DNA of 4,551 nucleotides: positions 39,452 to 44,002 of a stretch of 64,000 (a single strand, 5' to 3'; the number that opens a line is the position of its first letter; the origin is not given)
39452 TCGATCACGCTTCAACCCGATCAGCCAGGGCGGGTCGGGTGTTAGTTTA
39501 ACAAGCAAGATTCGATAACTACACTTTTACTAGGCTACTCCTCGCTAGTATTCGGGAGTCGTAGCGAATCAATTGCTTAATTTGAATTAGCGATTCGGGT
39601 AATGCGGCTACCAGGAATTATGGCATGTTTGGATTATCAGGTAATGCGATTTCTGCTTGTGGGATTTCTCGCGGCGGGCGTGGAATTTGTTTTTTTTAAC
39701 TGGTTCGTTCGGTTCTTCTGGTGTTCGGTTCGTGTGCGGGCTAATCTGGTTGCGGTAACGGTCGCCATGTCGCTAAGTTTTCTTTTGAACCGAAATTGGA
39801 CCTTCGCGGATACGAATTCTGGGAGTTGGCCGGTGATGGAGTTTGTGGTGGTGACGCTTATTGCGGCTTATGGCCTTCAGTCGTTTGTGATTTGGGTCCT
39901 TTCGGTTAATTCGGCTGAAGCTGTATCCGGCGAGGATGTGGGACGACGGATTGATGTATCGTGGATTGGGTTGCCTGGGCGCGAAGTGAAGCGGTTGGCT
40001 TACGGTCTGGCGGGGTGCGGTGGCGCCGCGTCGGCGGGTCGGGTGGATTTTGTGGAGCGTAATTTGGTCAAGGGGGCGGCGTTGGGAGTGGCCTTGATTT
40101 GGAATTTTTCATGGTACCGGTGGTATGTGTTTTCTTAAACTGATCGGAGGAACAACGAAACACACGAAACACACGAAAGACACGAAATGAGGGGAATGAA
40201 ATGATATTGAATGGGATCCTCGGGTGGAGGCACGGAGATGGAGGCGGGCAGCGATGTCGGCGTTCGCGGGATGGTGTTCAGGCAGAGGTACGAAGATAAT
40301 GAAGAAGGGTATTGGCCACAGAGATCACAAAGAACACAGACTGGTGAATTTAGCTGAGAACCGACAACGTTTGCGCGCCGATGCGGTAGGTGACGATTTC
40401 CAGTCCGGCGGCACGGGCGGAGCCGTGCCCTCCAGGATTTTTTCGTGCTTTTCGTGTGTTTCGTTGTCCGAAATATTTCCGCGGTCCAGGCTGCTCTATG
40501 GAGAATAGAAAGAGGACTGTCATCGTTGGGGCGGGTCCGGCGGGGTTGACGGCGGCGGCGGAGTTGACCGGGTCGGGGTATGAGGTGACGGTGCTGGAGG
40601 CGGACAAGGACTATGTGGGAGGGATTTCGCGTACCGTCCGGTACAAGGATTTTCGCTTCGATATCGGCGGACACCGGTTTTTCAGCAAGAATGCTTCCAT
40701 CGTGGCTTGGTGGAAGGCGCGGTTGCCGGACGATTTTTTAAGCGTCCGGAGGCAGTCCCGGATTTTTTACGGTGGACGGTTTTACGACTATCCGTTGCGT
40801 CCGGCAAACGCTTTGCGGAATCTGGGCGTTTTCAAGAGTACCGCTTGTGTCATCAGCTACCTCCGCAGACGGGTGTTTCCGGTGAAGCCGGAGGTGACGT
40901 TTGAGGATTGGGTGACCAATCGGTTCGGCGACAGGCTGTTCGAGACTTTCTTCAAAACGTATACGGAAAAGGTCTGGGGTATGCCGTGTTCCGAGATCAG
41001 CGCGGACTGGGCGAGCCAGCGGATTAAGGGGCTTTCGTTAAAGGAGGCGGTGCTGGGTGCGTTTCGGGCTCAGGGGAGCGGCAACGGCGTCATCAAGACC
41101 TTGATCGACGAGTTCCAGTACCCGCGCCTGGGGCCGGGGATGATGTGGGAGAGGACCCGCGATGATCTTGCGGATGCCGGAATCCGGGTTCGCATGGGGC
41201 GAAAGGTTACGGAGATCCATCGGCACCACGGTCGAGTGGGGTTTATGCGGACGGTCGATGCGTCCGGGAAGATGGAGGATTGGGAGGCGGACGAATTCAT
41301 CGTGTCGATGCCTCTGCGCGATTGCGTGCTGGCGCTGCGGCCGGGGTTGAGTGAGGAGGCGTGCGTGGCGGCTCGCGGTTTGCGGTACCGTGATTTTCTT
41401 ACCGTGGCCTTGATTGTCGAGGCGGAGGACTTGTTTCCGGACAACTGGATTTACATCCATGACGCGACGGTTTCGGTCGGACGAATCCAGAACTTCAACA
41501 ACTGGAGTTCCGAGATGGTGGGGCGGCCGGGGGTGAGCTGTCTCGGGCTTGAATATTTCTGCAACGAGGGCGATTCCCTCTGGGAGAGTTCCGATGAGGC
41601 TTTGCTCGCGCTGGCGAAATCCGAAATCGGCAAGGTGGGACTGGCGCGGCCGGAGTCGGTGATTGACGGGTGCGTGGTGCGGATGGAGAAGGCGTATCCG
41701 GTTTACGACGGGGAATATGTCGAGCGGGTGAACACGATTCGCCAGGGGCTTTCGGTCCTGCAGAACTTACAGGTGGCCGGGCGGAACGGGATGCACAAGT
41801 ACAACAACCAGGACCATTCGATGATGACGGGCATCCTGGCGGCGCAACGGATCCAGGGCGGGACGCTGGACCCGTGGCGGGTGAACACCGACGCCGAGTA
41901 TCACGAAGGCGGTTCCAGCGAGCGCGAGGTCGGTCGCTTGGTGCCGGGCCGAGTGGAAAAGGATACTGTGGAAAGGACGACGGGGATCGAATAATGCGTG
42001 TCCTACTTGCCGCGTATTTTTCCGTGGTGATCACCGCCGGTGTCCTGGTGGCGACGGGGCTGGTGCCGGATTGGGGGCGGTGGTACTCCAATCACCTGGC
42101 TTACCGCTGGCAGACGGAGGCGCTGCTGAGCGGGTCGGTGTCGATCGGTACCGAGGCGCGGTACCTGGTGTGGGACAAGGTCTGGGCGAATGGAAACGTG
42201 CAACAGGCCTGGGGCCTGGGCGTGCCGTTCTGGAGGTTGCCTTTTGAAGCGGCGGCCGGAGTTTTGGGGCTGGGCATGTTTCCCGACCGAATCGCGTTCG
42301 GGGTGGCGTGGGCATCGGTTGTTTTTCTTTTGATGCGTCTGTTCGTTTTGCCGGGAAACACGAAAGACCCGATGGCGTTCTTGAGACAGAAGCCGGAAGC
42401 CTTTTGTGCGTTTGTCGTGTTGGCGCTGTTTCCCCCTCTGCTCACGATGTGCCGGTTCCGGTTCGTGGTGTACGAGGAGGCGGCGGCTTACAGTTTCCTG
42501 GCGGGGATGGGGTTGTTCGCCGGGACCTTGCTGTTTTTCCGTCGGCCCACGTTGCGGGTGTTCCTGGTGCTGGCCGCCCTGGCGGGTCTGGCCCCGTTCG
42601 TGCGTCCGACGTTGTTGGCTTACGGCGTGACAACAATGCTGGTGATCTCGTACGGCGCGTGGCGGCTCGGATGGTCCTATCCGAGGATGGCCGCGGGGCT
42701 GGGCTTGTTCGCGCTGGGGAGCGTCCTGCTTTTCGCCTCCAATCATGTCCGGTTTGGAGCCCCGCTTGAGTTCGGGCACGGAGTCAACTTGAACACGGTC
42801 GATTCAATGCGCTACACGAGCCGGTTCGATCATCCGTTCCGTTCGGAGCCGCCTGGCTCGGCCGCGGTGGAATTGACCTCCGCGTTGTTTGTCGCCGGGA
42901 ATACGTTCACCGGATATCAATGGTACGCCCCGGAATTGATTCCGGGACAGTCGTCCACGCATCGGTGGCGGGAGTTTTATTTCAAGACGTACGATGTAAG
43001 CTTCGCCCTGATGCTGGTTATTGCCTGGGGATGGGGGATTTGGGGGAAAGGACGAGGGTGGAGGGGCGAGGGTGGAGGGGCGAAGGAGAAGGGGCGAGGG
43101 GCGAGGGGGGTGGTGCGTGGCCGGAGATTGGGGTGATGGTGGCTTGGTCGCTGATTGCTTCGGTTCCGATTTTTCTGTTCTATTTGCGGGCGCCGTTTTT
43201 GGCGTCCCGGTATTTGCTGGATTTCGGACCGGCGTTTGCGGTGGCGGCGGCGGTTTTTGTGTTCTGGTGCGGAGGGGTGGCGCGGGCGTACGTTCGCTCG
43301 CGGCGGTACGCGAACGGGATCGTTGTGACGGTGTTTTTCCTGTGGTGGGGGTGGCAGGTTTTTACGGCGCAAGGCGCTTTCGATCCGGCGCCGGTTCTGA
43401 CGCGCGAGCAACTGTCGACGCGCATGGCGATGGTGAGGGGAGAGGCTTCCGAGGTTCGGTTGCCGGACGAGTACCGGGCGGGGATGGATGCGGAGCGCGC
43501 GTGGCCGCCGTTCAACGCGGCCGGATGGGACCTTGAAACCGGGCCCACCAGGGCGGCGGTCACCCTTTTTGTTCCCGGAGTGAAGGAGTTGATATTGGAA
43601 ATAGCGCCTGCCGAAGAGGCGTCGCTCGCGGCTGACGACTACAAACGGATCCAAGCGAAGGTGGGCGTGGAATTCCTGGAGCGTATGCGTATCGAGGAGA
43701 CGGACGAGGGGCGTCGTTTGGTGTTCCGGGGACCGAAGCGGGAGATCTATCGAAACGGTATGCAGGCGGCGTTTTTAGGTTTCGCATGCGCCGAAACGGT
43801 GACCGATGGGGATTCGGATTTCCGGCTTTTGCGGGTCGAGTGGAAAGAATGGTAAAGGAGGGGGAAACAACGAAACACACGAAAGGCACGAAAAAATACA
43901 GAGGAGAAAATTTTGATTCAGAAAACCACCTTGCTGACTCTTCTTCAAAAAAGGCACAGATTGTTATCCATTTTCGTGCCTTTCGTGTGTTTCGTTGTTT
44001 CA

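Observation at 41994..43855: Membrane-protein paralog split exactly at a 14-nt tandem repeat; loss of one unit restores one ORF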

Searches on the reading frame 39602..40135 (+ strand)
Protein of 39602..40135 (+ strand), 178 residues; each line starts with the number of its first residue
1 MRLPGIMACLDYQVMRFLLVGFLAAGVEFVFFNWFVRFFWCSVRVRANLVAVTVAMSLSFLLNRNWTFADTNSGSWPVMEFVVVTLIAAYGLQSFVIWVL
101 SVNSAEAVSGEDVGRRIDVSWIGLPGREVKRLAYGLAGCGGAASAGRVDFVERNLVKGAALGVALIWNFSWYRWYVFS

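Call 14: search_protein_families(library=ncbifam, proteins=[window:39602-40135:+], max_evalue=0.01)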
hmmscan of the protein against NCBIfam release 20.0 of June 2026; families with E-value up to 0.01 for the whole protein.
window:39602-40135:+ (178 aa): 0 families

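Call 48: search_protein_families(library=pfam, proteins=[window:39602-40135:+], max_evalue=0.01)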
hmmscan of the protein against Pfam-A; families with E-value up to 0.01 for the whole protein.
window:39602-40135:+ (178 aa): 1 family
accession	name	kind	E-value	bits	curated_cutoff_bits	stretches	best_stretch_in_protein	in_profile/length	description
PF04138.20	GtrA_DPMS_TM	-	9.3e-14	52.1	26.1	1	16-101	1-86/117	GtrA/DPMS, transmembrane domain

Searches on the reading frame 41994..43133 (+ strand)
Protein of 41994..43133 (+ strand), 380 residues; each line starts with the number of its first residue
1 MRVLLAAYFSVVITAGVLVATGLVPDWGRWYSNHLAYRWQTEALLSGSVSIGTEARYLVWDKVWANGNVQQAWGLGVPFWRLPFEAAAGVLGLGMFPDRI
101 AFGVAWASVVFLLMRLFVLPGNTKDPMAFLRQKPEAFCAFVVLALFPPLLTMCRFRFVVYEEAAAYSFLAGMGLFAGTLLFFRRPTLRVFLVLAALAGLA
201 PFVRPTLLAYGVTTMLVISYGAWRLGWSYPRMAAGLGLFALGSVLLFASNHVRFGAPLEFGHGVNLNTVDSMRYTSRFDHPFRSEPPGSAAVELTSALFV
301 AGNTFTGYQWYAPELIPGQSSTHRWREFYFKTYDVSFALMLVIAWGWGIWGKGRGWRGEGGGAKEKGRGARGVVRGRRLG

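Call 9: search_protein_families(library=pfam, proteins=[window:41994-43133:+], max_evalue=0.01)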
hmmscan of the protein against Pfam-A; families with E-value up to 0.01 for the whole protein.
window:41994-43133:+ (380 aa): 0 families

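Call 14: search_protein_families(library=ncbifam, proteins=[window:41994-43133:+], max_evalue=0.01)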
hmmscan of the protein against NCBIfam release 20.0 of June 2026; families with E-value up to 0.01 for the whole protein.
window:41994-43133:+ (380 aa): 0 families

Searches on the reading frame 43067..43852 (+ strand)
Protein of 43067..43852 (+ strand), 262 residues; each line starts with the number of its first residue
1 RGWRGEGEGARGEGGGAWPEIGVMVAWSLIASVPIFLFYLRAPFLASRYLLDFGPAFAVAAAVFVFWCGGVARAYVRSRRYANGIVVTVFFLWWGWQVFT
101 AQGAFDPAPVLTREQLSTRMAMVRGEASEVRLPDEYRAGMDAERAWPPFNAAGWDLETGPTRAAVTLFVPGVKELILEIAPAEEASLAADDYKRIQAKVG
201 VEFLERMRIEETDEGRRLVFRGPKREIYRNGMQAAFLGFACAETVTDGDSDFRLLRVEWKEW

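Call 9: search_protein_families(library=pfam, proteins=[window:43136-43852:+], max_evalue=0.01)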
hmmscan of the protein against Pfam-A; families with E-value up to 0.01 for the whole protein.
window:43136-43852:+ (239 aa): 0 families

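Call 14: search_protein_families(library=ncbifam, proteins=[window:43136-43852:+], max_evalue=0.01)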
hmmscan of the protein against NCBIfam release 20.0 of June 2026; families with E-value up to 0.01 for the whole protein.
window:43136-43852:+ (239 aa): 0 families

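Call 35: list_cluster_members(proteins=[P0001, window:43136-43852:+, window:44031-45851:+, P0002])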
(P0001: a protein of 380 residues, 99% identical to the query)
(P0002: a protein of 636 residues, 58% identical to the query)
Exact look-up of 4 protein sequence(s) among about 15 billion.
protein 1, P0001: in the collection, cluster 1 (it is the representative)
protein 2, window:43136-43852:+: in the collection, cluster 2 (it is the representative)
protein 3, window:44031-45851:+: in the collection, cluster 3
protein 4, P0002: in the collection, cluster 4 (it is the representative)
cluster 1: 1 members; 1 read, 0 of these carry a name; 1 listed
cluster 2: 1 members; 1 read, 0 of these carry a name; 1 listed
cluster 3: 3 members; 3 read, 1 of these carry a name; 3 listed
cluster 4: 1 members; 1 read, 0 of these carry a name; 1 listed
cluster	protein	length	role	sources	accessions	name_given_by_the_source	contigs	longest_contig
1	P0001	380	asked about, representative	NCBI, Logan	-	-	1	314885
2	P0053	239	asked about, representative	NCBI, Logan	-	-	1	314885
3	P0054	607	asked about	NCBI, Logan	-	-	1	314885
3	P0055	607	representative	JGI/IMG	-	hypothetical protein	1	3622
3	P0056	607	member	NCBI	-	-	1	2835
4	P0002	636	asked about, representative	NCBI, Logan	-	-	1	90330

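Call 37: find_encoding_contigs(protein=P0055, flank=5000)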
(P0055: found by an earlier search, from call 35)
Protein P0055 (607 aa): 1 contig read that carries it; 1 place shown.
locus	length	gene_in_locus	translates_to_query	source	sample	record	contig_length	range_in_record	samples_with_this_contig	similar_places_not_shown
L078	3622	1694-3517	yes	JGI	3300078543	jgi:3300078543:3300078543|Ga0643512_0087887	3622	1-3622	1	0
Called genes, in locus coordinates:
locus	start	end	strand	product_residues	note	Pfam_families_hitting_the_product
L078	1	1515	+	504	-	?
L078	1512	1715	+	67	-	-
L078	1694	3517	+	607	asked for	-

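Call 38: find_encoding_contigs(protein=P0056, flank=5000)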
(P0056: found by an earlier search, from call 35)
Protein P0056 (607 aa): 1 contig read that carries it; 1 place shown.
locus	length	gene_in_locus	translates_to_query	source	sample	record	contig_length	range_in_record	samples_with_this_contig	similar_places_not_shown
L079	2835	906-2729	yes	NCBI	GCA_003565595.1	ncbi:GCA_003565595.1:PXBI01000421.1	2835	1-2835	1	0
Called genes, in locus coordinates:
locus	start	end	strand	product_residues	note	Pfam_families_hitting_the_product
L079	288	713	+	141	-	PF13366:PDDEXK_3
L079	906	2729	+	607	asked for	-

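Call 74: find_homologous_proteins(query=window:43067-43852:+, max_evalue=0.00001)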
Query window:43067-43852:+ (262 aa): 1 proteins with E <= 0.00001 among 1800 candidates.
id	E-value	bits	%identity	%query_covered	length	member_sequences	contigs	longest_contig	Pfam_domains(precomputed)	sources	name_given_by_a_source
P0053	2.7e-155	534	100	91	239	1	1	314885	-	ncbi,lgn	-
